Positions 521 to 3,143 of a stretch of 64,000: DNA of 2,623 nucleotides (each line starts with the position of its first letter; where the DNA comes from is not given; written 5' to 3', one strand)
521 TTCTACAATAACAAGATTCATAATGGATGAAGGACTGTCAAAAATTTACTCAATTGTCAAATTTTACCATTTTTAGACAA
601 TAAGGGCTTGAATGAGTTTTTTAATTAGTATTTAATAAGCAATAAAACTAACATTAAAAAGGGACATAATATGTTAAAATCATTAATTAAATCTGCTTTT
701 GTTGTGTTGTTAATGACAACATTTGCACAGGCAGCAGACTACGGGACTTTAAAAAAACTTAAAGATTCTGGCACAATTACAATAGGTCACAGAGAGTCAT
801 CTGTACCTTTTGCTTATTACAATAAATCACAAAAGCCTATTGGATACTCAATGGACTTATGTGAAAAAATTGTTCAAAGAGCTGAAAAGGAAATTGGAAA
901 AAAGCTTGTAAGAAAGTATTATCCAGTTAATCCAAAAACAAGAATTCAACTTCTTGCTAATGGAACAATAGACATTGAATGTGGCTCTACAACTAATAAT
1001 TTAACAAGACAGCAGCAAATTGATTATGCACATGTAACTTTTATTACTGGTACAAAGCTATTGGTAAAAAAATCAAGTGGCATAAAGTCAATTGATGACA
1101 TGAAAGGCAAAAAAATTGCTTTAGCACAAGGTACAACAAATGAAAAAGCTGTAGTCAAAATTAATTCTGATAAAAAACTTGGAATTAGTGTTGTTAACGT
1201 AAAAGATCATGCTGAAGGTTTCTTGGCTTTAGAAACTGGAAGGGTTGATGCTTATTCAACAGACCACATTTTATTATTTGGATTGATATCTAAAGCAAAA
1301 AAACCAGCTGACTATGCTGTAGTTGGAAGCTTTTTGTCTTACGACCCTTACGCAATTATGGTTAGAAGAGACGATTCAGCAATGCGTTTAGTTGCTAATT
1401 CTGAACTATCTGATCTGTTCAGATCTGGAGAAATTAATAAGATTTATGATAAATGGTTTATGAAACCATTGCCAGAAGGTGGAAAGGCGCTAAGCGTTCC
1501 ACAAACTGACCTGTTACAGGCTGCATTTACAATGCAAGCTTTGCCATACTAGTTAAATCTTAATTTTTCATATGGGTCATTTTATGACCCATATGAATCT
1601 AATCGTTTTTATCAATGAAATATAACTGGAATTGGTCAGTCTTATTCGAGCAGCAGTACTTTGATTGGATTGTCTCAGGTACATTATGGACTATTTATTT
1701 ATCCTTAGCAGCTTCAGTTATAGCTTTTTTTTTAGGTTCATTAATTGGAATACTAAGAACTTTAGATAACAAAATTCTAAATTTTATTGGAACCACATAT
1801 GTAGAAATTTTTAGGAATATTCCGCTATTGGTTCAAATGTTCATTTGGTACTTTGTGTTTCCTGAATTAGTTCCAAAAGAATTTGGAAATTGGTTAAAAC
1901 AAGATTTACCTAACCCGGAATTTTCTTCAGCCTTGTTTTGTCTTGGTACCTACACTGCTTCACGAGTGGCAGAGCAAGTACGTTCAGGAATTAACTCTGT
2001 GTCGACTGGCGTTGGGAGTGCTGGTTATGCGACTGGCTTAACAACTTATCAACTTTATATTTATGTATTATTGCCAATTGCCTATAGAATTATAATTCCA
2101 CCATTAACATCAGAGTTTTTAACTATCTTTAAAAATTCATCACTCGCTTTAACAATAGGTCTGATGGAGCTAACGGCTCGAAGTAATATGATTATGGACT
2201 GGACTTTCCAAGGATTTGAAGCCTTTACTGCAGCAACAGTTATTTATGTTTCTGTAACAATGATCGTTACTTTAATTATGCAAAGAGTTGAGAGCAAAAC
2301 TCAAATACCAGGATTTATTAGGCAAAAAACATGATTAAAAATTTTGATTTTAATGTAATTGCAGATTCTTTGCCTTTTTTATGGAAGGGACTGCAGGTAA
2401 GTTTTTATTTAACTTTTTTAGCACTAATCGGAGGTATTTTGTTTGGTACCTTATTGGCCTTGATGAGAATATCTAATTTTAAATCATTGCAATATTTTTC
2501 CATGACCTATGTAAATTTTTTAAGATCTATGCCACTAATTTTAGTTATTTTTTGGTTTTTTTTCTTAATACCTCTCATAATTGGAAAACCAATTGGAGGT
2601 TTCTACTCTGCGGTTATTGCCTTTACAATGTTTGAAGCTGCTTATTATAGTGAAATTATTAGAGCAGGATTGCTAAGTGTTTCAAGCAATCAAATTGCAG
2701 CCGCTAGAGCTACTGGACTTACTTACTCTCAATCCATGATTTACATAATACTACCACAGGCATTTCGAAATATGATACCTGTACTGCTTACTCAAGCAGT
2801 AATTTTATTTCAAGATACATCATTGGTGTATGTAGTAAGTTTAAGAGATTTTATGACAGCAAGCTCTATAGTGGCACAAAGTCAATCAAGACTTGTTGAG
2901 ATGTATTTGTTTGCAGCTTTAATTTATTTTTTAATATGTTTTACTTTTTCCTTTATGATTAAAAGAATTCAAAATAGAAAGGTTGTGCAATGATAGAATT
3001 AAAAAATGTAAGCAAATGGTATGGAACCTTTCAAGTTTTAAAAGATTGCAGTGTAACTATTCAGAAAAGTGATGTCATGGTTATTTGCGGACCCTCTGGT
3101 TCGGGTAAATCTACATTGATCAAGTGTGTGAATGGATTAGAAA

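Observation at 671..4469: GltIJKL-type importer coupled to an aspartate racemase: candidate D-aspartate/D-glutamate scavenging system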

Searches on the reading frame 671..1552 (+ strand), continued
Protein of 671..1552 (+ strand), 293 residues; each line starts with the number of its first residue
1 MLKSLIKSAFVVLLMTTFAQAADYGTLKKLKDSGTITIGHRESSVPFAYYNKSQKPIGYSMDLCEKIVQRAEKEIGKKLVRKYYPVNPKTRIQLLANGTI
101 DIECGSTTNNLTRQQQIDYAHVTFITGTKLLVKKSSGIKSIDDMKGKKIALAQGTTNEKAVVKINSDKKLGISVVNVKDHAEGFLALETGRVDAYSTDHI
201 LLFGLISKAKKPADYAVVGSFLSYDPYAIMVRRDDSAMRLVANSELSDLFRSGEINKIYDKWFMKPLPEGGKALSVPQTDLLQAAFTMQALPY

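Call 63: search_protein_families(library=ncbifam, proteins=[L059:11107-11823:+, L068:177-899:+, L073:207-932:+], max_evalue=1e-20)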
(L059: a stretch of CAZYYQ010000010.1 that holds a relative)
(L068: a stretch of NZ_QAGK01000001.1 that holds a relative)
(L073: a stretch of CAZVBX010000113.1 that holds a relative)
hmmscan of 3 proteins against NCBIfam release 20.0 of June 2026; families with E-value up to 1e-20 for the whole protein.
L059:11107-11823:+ (238 aa): 2 families
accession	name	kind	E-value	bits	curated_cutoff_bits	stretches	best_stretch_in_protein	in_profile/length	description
NF052483.1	racemase_CuyB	equivalog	2.2e-65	220.7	190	1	5-231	1-222/225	cysteate racemase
TIGR00035.1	asp_race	subfamily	6.7e-40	137.1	93.1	1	4-231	4-224/236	amino acid racemase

L068:177-899:+ (240 aa): 2 families
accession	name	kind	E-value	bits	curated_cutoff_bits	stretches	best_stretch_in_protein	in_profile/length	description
NF052483.1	racemase_CuyB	equivalog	4.8e-83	278.6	190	1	7-227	1-224/225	cysteate racemase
TIGR00035.1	asp_race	subfamily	1.9e-37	129.1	93.1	1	5-231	3-230/236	amino acid racemase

L073:207-932:+ (241 aa): 2 families
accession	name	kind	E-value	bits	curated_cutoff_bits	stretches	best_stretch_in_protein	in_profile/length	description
NF052483.1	racemase_CuyB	equivalog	5.9e-76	255.3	190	1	6-227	1-224/225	cysteate racemase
TIGR00035.1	asp_race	subfamily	2.4e-39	135.3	93.1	1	4-226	3-225/236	amino acid racemase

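Call 80: find_encoding_contigs(protein=P0143, flank=9000, max_places=3)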
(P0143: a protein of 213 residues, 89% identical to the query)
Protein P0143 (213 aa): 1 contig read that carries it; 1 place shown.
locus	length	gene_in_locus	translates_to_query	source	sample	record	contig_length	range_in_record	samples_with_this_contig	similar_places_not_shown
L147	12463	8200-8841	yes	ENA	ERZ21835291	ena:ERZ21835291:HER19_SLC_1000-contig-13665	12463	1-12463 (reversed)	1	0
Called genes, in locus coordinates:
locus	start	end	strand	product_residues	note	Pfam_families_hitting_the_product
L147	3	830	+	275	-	?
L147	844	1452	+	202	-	PF12766:Pyridox_oxase_2, PF01243:PNPOx_N (weak), PF16242:Pyrid_ox_like (weak)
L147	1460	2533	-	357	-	PF03601:Cons_hypoth698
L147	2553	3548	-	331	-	PF00291:PALP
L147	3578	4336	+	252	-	PF06342:DUF1057 (weak), PF00975:Thioesterase, PF12146:Hydrolase_4, PF00561:Abhydrolase_1, PF12697:Abhydrolase_6, PF20408:Abhydrolase_11 (faint), PF12695:Abhydrolase_5 (weak)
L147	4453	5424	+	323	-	PF04069:OpuAC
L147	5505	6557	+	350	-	PF00005:ABC_tran, PF13304:AAA_21 (faint)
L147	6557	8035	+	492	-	PF10947:DUF2628 (weak), PF00528:BPD_transp_1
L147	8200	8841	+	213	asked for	PF00497:SBP_bac_3, PF09084:NMT1 (weak)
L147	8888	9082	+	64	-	-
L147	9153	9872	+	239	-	PF00528:BPD_transp_1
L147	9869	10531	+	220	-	PF00528:BPD_transp_1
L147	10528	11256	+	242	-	PF03215:Rad17 (weak), PF13476:AAA_23 (faint), PF02463:SMC_N, PF13175:AAA_15 (weak), PF00005:ABC_tran, PF09818:ABC_ATPase (faint), PF13304:AAA_21 (faint)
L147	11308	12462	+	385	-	?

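Call 81: find_encoding_contigs(protein=P0126, flank=6000, max_places=6)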
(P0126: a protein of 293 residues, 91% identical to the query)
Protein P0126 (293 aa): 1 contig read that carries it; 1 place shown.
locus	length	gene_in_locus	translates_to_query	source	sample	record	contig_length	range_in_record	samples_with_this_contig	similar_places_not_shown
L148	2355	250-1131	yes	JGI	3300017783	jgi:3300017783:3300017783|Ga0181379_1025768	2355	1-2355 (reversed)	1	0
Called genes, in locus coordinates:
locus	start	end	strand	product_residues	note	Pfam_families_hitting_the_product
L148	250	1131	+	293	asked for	PF00497:SBP_bac_3, PF09084:NMT1 (weak)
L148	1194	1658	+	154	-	PF00528:BPD_transp_1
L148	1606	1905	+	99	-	-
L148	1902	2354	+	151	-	?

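Call 82: search_protein_families(library=ncbifam, proteins=[L147:2553-3548:-, L147:1460-2533:-, L147:11308-12462:+, L147:844-1452:+, L147:3-830:+], max_evalue=1e-8)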
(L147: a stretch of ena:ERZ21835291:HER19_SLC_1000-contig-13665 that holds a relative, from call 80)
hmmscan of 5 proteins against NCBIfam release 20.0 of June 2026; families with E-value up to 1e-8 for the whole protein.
L147:2553-3548:- (331 aa): 8 families
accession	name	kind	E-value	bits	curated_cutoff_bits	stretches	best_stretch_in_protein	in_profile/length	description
NF052482.1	sulfolyase_CuyA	equivalog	6.1e-136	452.6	450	1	5-330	2-331/332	D-cysteate sulfo-lyase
TIGR01275.1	ACC_deam_rel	subfamily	1.6e-96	323.4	289.4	1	13-327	2-318/321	pyridoxal phosphate-dependent enzymes, D-cysteine desulfhydrase family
NF003032.0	PRK03910.1-5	equivalog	4e-87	292.4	469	1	3-327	4-327/330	D-cysteine desulfhydrase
NF003030.0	PRK03910.1-3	equivalog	8.3e-87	291.5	429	1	3-328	7-334/338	D-cysteine desulfhydrase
NF003029.0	PRK03910.1-1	equivalog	3.9e-85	286.1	610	1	1-327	1-325/328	D-cysteine desulfhydrase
NF052537.1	CoM_syn_XcbE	exception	3.8e-74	249.8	450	1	6-325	3-322/322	coenzyme M biosynthesis enzyme XcbE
NF010646.0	PRK14045.1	equivalog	5.3e-71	239.6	550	1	6-326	9-321/329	1-aminocyclopropane-1-carboxylate deaminase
TIGR01274.1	ACC_deam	equivalog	4.3e-70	236.5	392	1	5-330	1-334/337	1-aminocyclopropane-1-carboxylate deaminase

L147:1460-2533:- (357 aa): 1 family
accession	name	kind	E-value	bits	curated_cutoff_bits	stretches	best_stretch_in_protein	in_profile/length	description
TIGR00698.1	TIGR00698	subfamily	1.6e-50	172.2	232.6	1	8-347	4-322/335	YeiH family putative sulfate export transporter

L147:11308-12462:+ (385 aa): 1 family
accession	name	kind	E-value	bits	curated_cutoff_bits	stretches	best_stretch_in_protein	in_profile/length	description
NF002962.0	PRK03633.1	equivalog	1.4e-29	103.4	361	1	10-378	10-368/382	MFS transporter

L147:844-1452:+ (202 aa): 1 family
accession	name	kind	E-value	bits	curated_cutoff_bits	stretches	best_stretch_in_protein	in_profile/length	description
TIGR04026.2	PPOX_FMN_cyano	equivalog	4e-10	39.9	220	1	38-191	29-179/191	Npun_F5749 family FMN-dependent PPOX-type flavoprotein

L147:3-830:+ (275 aa): 10 families
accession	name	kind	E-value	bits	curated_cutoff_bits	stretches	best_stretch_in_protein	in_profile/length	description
TIGR01505.1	tartro_sem_red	equivalog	9.6e-58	195.7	340.75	1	1-271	14-283/291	2-hydroxy-3-oxopropionate reductase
NF008592.0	PRK11559.1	equivalog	1.1e-52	179.2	397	1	1-269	17-284/296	2-hydroxy-3-oxopropionate reductase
NF043037.1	ThreonDh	equivalog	2.4e-49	168.3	350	1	1-269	17-285/297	L-threonate dehydrogenase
TIGR01692.1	HIBADH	equivalog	1.4e-48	165.8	291.6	1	1-269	11-285/288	3-hydroxyisobutyrate dehydrogenase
NF011633.0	PRK15059.1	equivalog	2.9e-41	141.5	451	1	1-270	15-282/292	2-hydroxy-3-oxopropionate reductase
NF012005.0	PRK15461.1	equivalog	6.5e-33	114.2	348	1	1-270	16-285/298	sulfolactaldehyde 3-reductase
NF007161.0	PRK09599.1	subfamily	9.2e-16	57.9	271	1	5-209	19-229/302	NADP-dependent phosphogluconate dehydrogenase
TIGR00872.1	gnd_rel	equivalog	1.1e-15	57.7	297.2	1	5-205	19-222/299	phosphogluconate dehydrogenase (NAD(+)-dependent, decarboxylating)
NF006765.0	PRK09287.1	equivalog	4.3e-11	42.3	413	1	4-193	21-220/476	NADP-dependent phosphogluconate dehydrogenase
TIGR00873.1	gnd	equivalog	6.8e-11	41.6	426.7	1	5-194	18-217/467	decarboxylating NADP(+)-dependent phosphogluconate dehydrogenase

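Call 102: find_homologous_proteins(query=L068:7932-8807:+, max_evalue=1e-60)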
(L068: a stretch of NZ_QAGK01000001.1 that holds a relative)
Query L068:7932-8807:+ (291 aa): 6105 proteins with E <= 1e-60 among 8000 candidates; the best 120 are listed.
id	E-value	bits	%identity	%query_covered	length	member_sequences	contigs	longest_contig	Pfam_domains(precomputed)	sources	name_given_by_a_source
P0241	6.6e-188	641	100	100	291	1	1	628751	PF00497.26,PF09084.17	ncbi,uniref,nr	ncbi:amino acid ABC transporter substrate-binding protein [Oceaniglobus ichthyenteri]|uniref:amino a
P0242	3.4e-170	583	89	100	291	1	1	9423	PF00497.26,PF09084.17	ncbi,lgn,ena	-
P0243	8.9e-170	581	89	100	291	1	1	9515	PF00497.26,PF09084.17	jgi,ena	-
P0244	3.3e-169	579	89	100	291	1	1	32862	PF00497.26,PF09084.17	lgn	-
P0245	6.0e-169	579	89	100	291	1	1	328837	PF00497.26,PF09084.17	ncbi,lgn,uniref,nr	ncbi:amino acid ABC transporter substrate-binding protein [Oceaniovalibus sp. ACAM 378]|uniref:amino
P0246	1.4e-154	531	82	100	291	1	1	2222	PF00497.26,PF09084.17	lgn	-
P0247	2.6e-135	468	72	99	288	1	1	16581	PF00497.26,PF09084.17,PF12974.13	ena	-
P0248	4.6e-135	467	72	98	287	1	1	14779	PF00497.26,PF09084.17,PF12974.13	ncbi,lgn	ncbi:MAG TPA: amino acid ABC transporter substrate-binding protein [Aurantimonas sp.]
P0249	3.2e-134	465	72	98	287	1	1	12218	PF00497.26,PF09084.17,PF12974.13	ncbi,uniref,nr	ncbi:amino acid ABC transporter substrate-binding protein [Aurantimonas marianensis]|uniref:Amino ac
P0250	2.0e-132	459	70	98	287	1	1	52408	PF00497.26,PF09084.17,PF12974.13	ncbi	-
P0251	2.6e-132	458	73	92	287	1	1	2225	PF00497.26,PF09084.17,PF12974.13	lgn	-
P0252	4.6e-132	458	74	91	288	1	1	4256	PF00497.26,PF09084.17,PF12974.13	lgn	-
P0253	5.0e-132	457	70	98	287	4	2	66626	PF00497.26,PF09084.17,PF12974.13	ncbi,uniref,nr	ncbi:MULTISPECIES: amino acid ABC transporter substrate-binding protein [unclassified Aurantimonas]|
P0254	2.5e-131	455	69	98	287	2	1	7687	PF00497.26,PF09084.17,PF12974.13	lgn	-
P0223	2.9e-131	455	71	98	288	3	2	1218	PF00497.26,PF09084.17,PF16868.11,PF12974.13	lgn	-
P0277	8.6e-128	444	68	100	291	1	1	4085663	PF00497.26,PF09084.17,PF12974.13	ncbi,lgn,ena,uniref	ncbi:amino acid ABC transporter substrate-binding protein [Roseovarius mucosus]|uniref:amino acid AB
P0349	6.8e-125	434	70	91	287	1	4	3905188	PF00497.26,PF09084.17,PF12974.13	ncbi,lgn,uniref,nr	ncbi:amino acid ABC transporter substrate-binding protein [Leisingera aquaemixtae]|uniref:Amino acid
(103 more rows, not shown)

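Call 103: find_encoding_contigs(protein=P0277, flank=8000, max_places=1)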
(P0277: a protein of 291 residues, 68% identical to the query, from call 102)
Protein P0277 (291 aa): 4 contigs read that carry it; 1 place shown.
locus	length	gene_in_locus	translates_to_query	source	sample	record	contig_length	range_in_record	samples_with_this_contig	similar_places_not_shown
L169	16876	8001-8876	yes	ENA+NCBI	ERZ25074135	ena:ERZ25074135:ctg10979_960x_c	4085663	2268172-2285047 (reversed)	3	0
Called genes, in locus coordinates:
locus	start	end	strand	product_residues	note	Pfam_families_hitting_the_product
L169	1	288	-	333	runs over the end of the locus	PF17396:DUF1611_N, PF07755:DUF1611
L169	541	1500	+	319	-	PF03328:HpcH_HpaI, PF15617:C-C_Bond_Lyase (faint), PF22484:DUF6986 (faint)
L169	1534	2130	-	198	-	PF01713:Smr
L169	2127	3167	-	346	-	PF03562:MltA, PF06725:3D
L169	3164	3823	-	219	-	PF04280:Tim44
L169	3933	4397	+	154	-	PF04186:FxsA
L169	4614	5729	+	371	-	PF05990:DUF900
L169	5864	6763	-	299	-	PF00126:HTH_1, PF03466:LysR_substrate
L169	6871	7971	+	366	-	PF00291:PALP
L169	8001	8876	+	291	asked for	PF00497:SBP_bac_3, PF12974:Phosphonate-bd (weak), PF09084:NMT1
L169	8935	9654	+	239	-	PF00528:BPD_transp_1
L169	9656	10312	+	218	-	PF00528:BPD_transp_1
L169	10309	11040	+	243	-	PF02463:SMC_N (weak), PF00005:ABC_tran, PF13304:AAA_21 (faint)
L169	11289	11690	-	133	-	PF11533:AtzH-like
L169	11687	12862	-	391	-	PF01425:Amidase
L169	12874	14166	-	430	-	PF06808:DctM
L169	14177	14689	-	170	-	PF04290:DctQ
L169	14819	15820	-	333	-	PF03480:DctP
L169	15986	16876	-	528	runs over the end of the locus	PF01019:G_glu_transpept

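Call 104: find_encoding_contigs(protein=P0349, flank=8000, max_places=1)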
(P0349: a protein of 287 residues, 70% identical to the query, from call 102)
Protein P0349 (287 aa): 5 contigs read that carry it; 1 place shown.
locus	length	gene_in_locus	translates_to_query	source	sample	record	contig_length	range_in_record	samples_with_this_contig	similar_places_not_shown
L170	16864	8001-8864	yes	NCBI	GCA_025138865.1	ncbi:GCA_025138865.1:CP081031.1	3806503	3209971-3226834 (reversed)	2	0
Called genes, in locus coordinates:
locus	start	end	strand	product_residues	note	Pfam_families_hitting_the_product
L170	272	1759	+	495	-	-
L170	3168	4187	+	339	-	PF14072:DndB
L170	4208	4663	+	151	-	-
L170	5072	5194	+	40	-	-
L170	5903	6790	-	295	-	PF00126:HTH_1, PF03466:LysR_substrate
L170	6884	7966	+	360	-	PF00291:PALP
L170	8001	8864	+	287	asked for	PF00497:SBP_bac_3, PF12974:Phosphonate-bd (weak), PF09084:NMT1 (weak)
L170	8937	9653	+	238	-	PF00528:BPD_transp_1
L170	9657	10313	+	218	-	PF00528:BPD_transp_1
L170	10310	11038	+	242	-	PF02463:SMC_N (weak), PF00005:ABC_tran, PF13304:AAA_21 (faint)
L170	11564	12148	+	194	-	PF00072:Response_reg (weak), PF03861:ANTAR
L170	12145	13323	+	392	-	PF13379:NMT1_2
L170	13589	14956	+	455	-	PF13379:NMT1_2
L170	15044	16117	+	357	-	PF00528:BPD_transp_1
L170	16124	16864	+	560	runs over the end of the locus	PF03193:RsgA_GTPase (faint), PF13191:AAA_16 (faint), PF13481:AAA_25 (faint), PF20703:nSTAND1 (faint), PF00005:ABC_tran, PF13304:AAA_21 (faint), PF13401:AAA_22 (faint), PF00005:ABC_tran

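Call 105: search_protein_families(library=ncbifam, proteins=[L169:6871-7971:+, L170:6884-7966:+], max_evalue=1e-40)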
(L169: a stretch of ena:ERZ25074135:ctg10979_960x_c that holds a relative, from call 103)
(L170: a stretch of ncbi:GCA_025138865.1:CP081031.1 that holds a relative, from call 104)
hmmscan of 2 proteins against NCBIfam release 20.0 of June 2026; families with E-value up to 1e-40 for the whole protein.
L169:6871-7971:+ (366 aa): 8 families
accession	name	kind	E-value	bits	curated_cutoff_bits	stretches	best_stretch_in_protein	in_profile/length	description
NF052482.1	sulfolyase_CuyA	equivalog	8.4e-159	527.7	450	1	30-358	2-331/332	D-cysteate sulfo-lyase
TIGR01275.1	ACC_deam_rel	subfamily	3.7e-94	315.6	289.4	1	38-355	2-318/321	pyridoxal phosphate-dependent enzymes, D-cysteine desulfhydrase family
NF003030.0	PRK03910.1-3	equivalog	2.4e-92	309.7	429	1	26-355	5-332/338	D-cysteine desulfhydrase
NF003029.0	PRK03910.1-1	equivalog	1.4e-83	281.1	610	1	30-355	5-325/328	D-cysteine desulfhydrase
NF003032.0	PRK03910.1-5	equivalog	4.4e-83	279.2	469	1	27-355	3-327/330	D-cysteine desulfhydrase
NF052537.1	CoM_syn_XcbE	exception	1.1e-78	264.7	450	1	31-352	3-321/322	coenzyme M biosynthesis enzyme XcbE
TIGR01274.1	ACC_deam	equivalog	3.4e-76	256.6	392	1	31-357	2-333/337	1-aminocyclopropane-1-carboxylate deaminase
NF010646.0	PRK14045.1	equivalog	8e-73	245.6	550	1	28-355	6-322/329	1-aminocyclopropane-1-carboxylate deaminase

L170:6884-7966:+ (360 aa): 8 families
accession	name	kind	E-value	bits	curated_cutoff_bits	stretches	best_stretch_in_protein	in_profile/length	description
NF052482.1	sulfolyase_CuyA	equivalog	4.1e-155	515.6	450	1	26-352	3-330/332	D-cysteate sulfo-lyase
TIGR01275.1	ACC_deam_rel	subfamily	2.7e-94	316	289.4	1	33-349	2-317/321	pyridoxal phosphate-dependent enzymes, D-cysteine desulfhydrase family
NF003030.0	PRK03910.1-3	equivalog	6e-93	311.6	429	1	20-349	4-331/338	D-cysteine desulfhydrase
NF003032.0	PRK03910.1-5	equivalog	7e-86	288.4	469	1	23-349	4-326/330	D-cysteine desulfhydrase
NF003029.0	PRK03910.1-1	equivalog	2.2e-84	283.7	610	1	25-349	5-324/328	D-cysteine desulfhydrase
NF052537.1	CoM_syn_XcbE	exception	1.4e-77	261.1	450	1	26-347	3-321/322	coenzyme M biosynthesis enzyme XcbE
TIGR01274.1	ACC_deam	equivalog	2.4e-72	243.9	392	1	26-353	2-334/337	1-aminocyclopropane-1-carboxylate deaminase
NF010646.0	PRK14045.1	equivalog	5.6e-69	232.9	550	1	23-349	6-321/329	1-aminocyclopropane-1-carboxylate deaminase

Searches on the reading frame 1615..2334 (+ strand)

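Call 3: search_protein_families(library=pfam, proteins=[window:1615-2334:+])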
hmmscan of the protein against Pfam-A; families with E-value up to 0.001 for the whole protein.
window:1615-2334:+ (239 aa): 1 family
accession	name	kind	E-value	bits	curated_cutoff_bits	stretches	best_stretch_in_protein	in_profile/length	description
PF00528.27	BPD_transp_1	-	6.6e-19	68.8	26.4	1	39-228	3-181/184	Binding-protein-dependent transport system inner membrane component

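Call 4: search_protein_families(library=ncbifam, proteins=[window:1615-2334:+])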
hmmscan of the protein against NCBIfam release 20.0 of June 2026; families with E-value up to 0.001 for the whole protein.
window:1615-2334:+ (239 aa): 10 families
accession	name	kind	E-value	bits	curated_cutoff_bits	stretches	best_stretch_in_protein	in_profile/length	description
NF007028.0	PRK09494.1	equivalog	4.6e-35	121.4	303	1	5-231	3-218/219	glutamine ABC transporter permease GlnP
NF011680.0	PRK15100.1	equivalog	8.5e-29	101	300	1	17-229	13-214/222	cystine ABC transporter permease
TIGR03003.1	ectoine_ehuD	equivalog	1.6e-28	100.1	205.2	1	4-228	2-211/212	ectoine/hydroxyectoine ABC transporter permease subunit EhuD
TIGR03004.1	ectoine_ehuC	equivalog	8.8e-27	94.4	196.95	1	14-228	2-205/214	ectoine/hydroxyectoine ABC transporter permease subunit EhuC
NF008336.0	PRK11122.1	equivalog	1.6e-25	90.1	248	1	13-229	2-215/222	arginine ABC transporter permease ArtM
NF011687.0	PRK15107.1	equivalog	3.9e-24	85.8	318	1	3-227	2-221/224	glutamate/aspartate ABC transporter permease GltK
NF011651.0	PRK15069.1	subfamily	1.1e-20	74.1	306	1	20-228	20-227/237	histidine ABC transporter permease HisM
NF008337.0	PRK11123.1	equivalog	1.1e-18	67.6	277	1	18-230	6-231/238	arginine ABC transporter permease ArtQ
TIGR01726.1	HEQRo_perm_3TM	subfamily_domain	2.5e-17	63.2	42.2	1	18-86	4-72/99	ABC transporter permease subunit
NF011714.0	PRK15135.1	subfamily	4.7e-11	42.9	319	1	15-225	5-215/228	histidine ABC transporter permease HisQ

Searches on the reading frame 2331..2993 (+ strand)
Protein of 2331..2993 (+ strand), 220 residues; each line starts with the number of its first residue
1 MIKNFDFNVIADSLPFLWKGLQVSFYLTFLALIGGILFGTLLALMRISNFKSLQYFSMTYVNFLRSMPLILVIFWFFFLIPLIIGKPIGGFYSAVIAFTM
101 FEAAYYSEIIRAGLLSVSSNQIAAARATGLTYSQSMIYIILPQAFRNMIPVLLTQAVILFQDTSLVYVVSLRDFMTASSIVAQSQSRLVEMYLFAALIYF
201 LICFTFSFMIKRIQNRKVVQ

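Call 3: search_protein_families(library=pfam, proteins=[window:2331-2993:+])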
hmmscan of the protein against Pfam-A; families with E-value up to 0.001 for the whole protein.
window:2331-2993:+ (220 aa): 1 family
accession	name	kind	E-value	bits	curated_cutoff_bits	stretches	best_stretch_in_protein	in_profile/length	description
PF00528.27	BPD_transp_1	-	2.1e-19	70.4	26.4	1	35-216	1-181/184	Binding-protein-dependent transport system inner membrane component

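Call 4: search_protein_families(library=ncbifam, proteins=[window:2331-2993:+])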
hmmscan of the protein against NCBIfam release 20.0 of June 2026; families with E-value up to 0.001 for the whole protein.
window:2331-2993:+ (220 aa): 12 families
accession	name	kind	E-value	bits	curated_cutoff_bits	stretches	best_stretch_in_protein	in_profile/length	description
NF011687.0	PRK15107.1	equivalog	2.3e-66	223.9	318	1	4-217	3-223/224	glutamate/aspartate ABC transporter permease GltK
NF007028.0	PRK09494.1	equivalog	4.1e-36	124.9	303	1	4-216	2-215/219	glutamine ABC transporter permease GlnP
NF011680.0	PRK15100.1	equivalog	2.5e-33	115.8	300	1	7-216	5-213/222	cystine ABC transporter permease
TIGR03004.1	ectoine_ehuC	equivalog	6.4e-33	114.4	196.95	1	12-216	2-205/214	ectoine/hydroxyectoine ABC transporter permease subunit EhuC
TIGR03003.1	ectoine_ehuD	equivalog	1e-28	100.8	205.2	1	5-216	1-211/212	ectoine/hydroxyectoine ABC transporter permease subunit EhuD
NF008337.0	PRK11123.1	equivalog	7e-26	91.2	277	1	88-217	101-230/238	arginine ABC transporter permease ArtQ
TIGR01726.1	HEQRo_perm_3TM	subfamily_domain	1.5e-24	86.4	42.2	1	14-112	2-99/99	ABC transporter permease subunit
NF011651.0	PRK15069.1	subfamily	1.6e-13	50.5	306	1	19-217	21-228/237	histidine ABC transporter permease HisM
NF008336.0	PRK11122.1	equivalog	1.7e-13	50.7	248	1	12-217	3-215/222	arginine ABC transporter permease ArtM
NF008049.0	PRK10782.1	subfamily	6.7e-12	45.6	212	1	17-151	13-149/217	methionine ABC transporter permease MetI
NF011714.0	PRK15135.1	subfamily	2.3e-09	37.4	319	1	18-207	10-208/228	histidine ABC transporter permease HisQ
TIGR01097.1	PhnE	equivalog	2.1e-08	34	216.7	1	7-153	51-189/252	phosphonate ABC transporter, permease protein PhnE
